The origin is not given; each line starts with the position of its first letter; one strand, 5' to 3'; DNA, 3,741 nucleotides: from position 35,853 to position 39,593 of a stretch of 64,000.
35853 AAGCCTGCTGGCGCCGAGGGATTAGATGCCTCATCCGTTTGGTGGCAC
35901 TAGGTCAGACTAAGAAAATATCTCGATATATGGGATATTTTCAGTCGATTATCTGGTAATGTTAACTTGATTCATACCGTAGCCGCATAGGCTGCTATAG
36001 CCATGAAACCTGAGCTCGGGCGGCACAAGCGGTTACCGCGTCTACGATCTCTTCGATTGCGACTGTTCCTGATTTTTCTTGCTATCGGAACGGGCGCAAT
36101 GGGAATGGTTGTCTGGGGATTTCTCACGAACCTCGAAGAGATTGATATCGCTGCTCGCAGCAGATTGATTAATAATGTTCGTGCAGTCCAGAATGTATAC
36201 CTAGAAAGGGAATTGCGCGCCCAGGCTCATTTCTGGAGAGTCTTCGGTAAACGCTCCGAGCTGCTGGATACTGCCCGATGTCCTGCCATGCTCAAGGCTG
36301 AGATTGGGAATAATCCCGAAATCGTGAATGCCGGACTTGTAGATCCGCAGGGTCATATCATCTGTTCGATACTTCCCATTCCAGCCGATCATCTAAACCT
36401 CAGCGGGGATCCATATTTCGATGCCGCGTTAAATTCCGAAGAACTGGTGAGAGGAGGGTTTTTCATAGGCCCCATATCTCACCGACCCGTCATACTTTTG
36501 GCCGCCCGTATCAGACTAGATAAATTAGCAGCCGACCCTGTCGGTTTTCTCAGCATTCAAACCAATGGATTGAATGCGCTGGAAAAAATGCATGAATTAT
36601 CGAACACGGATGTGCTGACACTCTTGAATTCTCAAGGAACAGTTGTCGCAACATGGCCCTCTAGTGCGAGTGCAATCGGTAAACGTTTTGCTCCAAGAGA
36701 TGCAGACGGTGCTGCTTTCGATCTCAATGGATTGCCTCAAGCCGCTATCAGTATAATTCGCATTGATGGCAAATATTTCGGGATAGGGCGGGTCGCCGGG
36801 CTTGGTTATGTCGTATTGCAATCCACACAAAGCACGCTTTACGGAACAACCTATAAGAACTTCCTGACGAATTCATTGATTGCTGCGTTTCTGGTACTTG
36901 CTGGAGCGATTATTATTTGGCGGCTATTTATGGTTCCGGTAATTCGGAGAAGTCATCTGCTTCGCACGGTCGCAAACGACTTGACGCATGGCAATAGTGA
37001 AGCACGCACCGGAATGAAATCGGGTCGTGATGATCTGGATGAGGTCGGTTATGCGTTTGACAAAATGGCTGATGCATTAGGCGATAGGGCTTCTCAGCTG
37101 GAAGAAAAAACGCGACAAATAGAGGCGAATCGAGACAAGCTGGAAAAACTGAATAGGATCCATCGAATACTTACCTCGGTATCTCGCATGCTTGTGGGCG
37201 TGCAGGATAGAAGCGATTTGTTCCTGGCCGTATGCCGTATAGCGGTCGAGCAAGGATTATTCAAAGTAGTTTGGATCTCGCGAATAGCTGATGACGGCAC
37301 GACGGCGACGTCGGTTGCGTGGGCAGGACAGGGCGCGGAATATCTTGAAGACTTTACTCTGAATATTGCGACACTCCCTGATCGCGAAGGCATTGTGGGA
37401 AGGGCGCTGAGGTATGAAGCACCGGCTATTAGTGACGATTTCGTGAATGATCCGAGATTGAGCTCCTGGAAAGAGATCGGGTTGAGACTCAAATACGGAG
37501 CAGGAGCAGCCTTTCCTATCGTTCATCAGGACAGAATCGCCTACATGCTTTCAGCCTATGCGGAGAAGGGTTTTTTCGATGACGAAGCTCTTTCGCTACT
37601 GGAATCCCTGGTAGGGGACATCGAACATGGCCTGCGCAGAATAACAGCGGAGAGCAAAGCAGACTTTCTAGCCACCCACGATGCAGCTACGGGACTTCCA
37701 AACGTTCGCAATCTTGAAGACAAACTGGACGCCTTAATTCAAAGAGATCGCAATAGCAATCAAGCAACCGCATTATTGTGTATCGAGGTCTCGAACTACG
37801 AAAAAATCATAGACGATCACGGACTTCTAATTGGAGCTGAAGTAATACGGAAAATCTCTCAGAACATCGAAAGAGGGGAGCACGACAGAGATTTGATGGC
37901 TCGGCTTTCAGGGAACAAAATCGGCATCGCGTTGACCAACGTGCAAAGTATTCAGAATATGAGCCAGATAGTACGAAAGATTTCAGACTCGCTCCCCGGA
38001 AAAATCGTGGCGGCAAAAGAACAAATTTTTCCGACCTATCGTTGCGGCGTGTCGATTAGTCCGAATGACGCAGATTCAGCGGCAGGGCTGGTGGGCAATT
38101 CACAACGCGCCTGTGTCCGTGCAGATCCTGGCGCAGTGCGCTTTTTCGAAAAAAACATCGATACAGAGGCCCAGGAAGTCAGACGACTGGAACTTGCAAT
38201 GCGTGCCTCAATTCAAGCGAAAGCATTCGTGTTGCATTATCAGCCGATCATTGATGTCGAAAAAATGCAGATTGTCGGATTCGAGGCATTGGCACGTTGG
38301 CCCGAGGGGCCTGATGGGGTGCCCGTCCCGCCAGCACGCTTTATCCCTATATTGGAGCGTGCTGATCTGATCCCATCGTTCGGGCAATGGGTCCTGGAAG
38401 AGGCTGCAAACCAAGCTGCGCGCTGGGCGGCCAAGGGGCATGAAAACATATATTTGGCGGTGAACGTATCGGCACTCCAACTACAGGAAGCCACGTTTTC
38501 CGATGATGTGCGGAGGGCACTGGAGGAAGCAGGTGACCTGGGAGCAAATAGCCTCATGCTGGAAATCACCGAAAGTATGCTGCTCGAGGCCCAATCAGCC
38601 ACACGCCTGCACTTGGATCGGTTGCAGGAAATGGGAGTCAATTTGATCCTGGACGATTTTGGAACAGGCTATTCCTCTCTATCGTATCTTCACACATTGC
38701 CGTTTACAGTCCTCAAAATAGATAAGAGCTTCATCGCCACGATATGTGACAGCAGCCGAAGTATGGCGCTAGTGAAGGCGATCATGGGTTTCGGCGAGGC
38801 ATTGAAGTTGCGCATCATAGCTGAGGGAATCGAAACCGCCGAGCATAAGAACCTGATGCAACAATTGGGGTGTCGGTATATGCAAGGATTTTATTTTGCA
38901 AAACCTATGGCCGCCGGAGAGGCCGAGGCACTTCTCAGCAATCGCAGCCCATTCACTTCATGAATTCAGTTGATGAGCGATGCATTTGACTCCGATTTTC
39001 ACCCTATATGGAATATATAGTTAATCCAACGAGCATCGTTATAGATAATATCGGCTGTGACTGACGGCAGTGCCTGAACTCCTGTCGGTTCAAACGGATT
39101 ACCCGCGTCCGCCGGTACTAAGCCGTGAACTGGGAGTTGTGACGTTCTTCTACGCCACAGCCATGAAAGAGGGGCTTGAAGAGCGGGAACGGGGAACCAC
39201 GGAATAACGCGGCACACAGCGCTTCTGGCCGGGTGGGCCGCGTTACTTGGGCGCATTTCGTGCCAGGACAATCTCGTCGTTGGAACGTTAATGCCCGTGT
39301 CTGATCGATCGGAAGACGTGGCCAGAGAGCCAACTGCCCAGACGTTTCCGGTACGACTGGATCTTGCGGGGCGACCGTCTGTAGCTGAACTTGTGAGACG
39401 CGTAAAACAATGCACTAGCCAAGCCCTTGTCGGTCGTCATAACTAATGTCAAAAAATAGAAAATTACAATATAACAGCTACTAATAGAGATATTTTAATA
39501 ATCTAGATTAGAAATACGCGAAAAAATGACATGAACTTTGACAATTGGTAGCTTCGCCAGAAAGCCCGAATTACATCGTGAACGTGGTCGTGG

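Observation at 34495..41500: Lower-GC island carrying an orphan Sfp-type PPTase, a degenerate-GGDEF/EAL sensor and a decayed NRPS condensation domain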

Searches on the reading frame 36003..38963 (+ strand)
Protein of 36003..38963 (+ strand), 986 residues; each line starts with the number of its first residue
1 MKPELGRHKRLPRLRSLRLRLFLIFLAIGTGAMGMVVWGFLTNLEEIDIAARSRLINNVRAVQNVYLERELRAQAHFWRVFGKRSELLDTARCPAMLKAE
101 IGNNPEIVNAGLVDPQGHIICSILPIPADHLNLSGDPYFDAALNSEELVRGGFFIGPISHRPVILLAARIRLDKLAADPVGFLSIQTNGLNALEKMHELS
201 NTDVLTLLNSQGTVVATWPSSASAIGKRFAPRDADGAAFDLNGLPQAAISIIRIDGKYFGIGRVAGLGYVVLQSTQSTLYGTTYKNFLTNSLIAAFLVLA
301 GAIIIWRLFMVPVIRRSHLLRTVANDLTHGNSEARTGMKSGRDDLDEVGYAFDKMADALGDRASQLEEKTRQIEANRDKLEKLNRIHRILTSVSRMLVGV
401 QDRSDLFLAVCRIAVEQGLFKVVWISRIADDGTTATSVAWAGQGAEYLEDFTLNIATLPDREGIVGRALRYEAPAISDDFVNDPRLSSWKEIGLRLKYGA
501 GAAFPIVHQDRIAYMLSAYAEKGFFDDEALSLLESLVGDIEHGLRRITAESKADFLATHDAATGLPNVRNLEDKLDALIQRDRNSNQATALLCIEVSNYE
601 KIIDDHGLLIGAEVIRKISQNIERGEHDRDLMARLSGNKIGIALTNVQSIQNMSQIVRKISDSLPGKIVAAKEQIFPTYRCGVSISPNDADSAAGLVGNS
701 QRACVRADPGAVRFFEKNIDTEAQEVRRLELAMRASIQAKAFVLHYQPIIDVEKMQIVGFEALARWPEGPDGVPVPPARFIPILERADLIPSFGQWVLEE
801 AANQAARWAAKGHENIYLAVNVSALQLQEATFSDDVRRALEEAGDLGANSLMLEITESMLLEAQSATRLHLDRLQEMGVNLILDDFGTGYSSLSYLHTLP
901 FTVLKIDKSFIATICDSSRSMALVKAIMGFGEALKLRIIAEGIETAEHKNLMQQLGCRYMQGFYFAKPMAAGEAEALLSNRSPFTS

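Call 5: search_protein_families(library=pfam, proteins=[window:36003-38963:+], max_evalue=0.01)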
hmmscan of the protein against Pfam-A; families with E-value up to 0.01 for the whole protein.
window:36003-38963:+ (986 aa): 5 families
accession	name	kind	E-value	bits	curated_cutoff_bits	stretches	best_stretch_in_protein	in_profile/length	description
PF00563.25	EAL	-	7.7e-68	228.8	31.3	1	733-968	4-236/236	EAL domain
PF00990.26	GGDEF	-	4.3e-24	85.5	23.8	1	557-707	1-154/161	Diguanylate cyclase, GGDEF domain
PF13185.12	GAF_2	-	2.3e-13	51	28.6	1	401-541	2-132/136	GAF domain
PF02743.24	dCache_1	-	3e-05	24.1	45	1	54-216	34-181/240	Cache domain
PF01590.32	GAF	-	0.0022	19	22.4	1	423-540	22-129/133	GAF domain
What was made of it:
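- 36003..38963 (+): Membrane sensor with GAF, degenerate GGDEF (SGNKI) and an intact EAL domain; a predicted c-di-GMP phosphodiesterase. Pfam EAL 228.8 bits, GGDEF 85.5, GAF_2 51 (call 5).
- Checked: 36003-38963(+) has the architecture TM / Cache-like / TM / GAF / GGDEF / EAL (call 5).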

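Call 51: find_homologous_proteins(query=window:36003-38963:+, max_evalue=1e-20)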
Query window:36003-38963:+ (986 aa): 62 proteins with E <= 1e-20 among 8000 candidates.
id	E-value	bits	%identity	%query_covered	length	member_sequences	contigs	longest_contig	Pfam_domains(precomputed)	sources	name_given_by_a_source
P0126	0.0e+0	2127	100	97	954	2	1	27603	PF13185.13,PF00563.26,PF00990.27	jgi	-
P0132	0.0e+0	1819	81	100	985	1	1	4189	PF13185.13,PF00563.26,PF00990.27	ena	-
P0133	5.5e-133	463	32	62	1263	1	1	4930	PF08447.19,PF13426.14,PF13188.14,PF13185.13,PF01590.33,PF08448.17,PF13492.13,PF00563.26,PF00989.32,PF00990.27,PF00072.31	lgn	-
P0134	3.9e-123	430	32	89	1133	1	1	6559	PF00672.31,PF13185.13,PF01590.33,PF13492.13,PF00563.26,PF00990.27,PF00072.31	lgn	-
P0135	3.1e-115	404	32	61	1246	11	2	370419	PF13426.14,PF13188.14,PF13185.13,PF12860.14,PF01590.33,PF08448.17,PF13492.13,PF00563.26,PF00989.32,PF00990.27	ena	-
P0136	1.5e-102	362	33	63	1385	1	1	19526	PF13426.14,PF13188.14,PF13185.13,PF01590.33,PF08448.17,PF13492.13,PF00563.26,PF00989.32,PF00990.27,PF00072.31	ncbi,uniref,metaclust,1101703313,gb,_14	ncbi:cyclic di-GMP phosphodiesterase Gmr [mine drainage metagenome]|uniref:Cyclic di-GMP phosphodies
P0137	1.1e-101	359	32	60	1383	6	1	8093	PF08447.19,PF13426.14,PF13188.14,PF13185.13,PF12860.14,PF01590.33,PF08448.17,PF13492.13,PF00563.26,PF00989.32,PF00990.27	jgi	jgi:diguanylate cyclase (GGDEF)-like protein/PAS domain S-box-containing protein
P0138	1.1e-98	350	33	62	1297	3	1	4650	PF13426.14,PF13188.14,PF13185.13,PF01590.33,PF08448.17,PF13492.13,PF00563.26,PF00989.32,PF00990.27,PF00072.31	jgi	-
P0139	1.2e-96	343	33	61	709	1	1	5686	PF08447.19,PF13185.13,PF01590.33,PF13492.13,PF00563.26,PF00990.27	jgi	-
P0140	1.1e-93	333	34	43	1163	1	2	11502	PF08447.19,PF13426.14,PF13188.14,PF13185.13,PF24820.2,PF01590.33,PF08448.17,PF00563.26,PF00989.32,PF00990.27,PF00072.31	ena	-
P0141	2.3e-93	332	34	43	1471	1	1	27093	PF13426.14,PF13188.14,PF13185.13,PF00990.27,PF00672.31,PF08447.19,PF02743.25,PF01590.33,PF26769.1,PF08448.17,PF00563.26,PF00989.32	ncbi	-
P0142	1.3e-89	320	32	62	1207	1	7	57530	PF08447.19,PF13426.14,PF13185.13,PF01590.33,PF08448.17,PF13492.13,PF00563.26,PF00989.32,PF00990.27,PF00072.31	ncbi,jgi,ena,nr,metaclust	ncbi:MAG: diguanylate cyclase [Burkholderiales bacterium RIFCSPLOWO2_12_FULL_61_40]|nr:MAG: diguanyl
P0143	1.3e-89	320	31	62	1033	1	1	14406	PF13426.14,PF13188.14,PF13185.13,PF01590.33,PF08448.17,PF13492.13,PF00563.26,PF00989.32,PF00990.27,PF00072.31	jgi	jgi:diguanylate cyclase (GGDEF)-like protein/PAS domain S-box-containing protein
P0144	2.8e-82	295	34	44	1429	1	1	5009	PF08447.19,PF13426.14,PF13188.14,PF13185.13,PF01590.33,PF08448.17,PF00563.26,PF00989.32,PF00990.27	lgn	-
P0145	2.1e-66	243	29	44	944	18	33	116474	PF08447.19,PF13426.14,PF13188.14,PF13185.13,PF01590.33,PF08448.17,PF00563.26,PF00989.32,PF00990.27,PF00072.31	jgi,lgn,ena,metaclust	jgi:diguanylate cyclase (GGDEF)-like protein/PAS domain S-box-containing protein|metaclust:\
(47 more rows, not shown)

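Call 52: find_encoding_contigs(protein=P0132, flank=10000, max_places=4)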
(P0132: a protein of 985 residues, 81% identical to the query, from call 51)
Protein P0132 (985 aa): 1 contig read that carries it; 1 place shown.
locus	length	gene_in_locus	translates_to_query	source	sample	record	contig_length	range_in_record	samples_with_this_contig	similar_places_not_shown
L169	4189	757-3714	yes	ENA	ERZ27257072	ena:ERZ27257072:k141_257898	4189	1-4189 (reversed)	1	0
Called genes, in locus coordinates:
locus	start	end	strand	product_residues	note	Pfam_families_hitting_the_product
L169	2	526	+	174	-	?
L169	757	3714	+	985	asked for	PF13185:GAF_2, PF00990:GGDEF, PF00563:EAL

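Call 72: search_protein_families(library=ncbifam, proteins=[window:36003-38963:+], max_evalue=0.001)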
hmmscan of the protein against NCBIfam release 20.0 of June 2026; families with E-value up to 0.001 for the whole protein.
window:36003-38963:+ (986 aa): 29 families (the best 25 are shown)
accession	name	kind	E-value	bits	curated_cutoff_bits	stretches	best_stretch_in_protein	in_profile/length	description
NF045675.1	PhdiestaseDibA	equivalog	1.2e-89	301.4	980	1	549-973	195-620/623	phosphodiesterase DibA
NF007474.0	PRK10060.1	equivalog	7.3e-82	275.6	782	1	549-980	229-656/663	cyclic di-GMP phosphodiesterase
NF008467.0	PRK11359.1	equivalog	5.1e-81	272.8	857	1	552-981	371-795/800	oxygen-sensing cyclic-di-GMP phosphodiesterase DosP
NF053781.1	cdiGMPphdstlr2612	equivalog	6.7e-77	259.2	1600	1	546-980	829-1267/1268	Tlr1612 family c-di-GMP phosphodiesterase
NF052458.1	PhdiestGepA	equivalog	2.1e-75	254.4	1200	1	583-972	445-835/840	phosphodiesterase GepA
NF008807.1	PRK11829.1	equivalog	2.4e-58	197.8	733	1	585-976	266-660/670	biofilm formation regulator HmsP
NF007839.0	PRK10551.1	equivalog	4.3e-44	150.9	461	1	735-975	270-507/518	cyclic di-GMP phosphodiesterase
NF052596.1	RR_EAL_PvrR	equivalog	1.4e-39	135.9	580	1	724-983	137-394/398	response regulator cyclic di-GMP phosphodiesterase PvrR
NF007298.0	PRK09776.1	equivalog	2.6e-39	134.9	1135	1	556-970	683-1098/1111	diguanylate cyclase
NF045673.1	c-di-GMPRcptLapD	equivalog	1.1e-33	116.5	1020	1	557-970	236-646/647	cyclic di-GMP receptor LapD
NF052265.1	EAL_dom_RimA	equivalog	3.3e-25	88.8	430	1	741-971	16-236/248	S6 modification regulatory phosphodiesterase RimA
NF008281.1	PRK11059.1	equivalog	4.5e-24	84.7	663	1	557-969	221-630/633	RNase E specificity factor CsrD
NF007423.1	PRK09966.1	equivalog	1.1e-21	77.2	325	1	554-697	236-379/390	diguanylate cyclase DgcN/YfiN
NF051476.1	CDiGphdiTpdA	equivalog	4e-17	62.2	1000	1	740-966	358-568/570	cyclic di-GMP phosphodiesterase TpdA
TIGR00254.1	GGDEF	domain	3.5e-15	56.1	37.4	1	555-703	3-152/168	diguanylate cyclase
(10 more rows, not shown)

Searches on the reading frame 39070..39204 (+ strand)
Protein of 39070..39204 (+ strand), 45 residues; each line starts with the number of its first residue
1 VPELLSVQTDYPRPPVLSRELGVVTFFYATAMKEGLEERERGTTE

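Call 10: search_protein_families(library=pfam, proteins=[window:39070-39204:+], max_evalue=1)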
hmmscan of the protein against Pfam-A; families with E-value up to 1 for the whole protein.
seq(45 aa): 0 families

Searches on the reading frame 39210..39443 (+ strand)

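Call 10: search_protein_families(library=pfam, proteins=[window:39210-39443:+], max_evalue=1)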
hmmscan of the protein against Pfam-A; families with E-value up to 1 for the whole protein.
seq(78 aa): 1 family
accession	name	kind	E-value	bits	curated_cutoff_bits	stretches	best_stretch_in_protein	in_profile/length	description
PF00668.25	Condensation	-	7.9e-05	22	30.6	1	2-72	252-323/456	Condensation domain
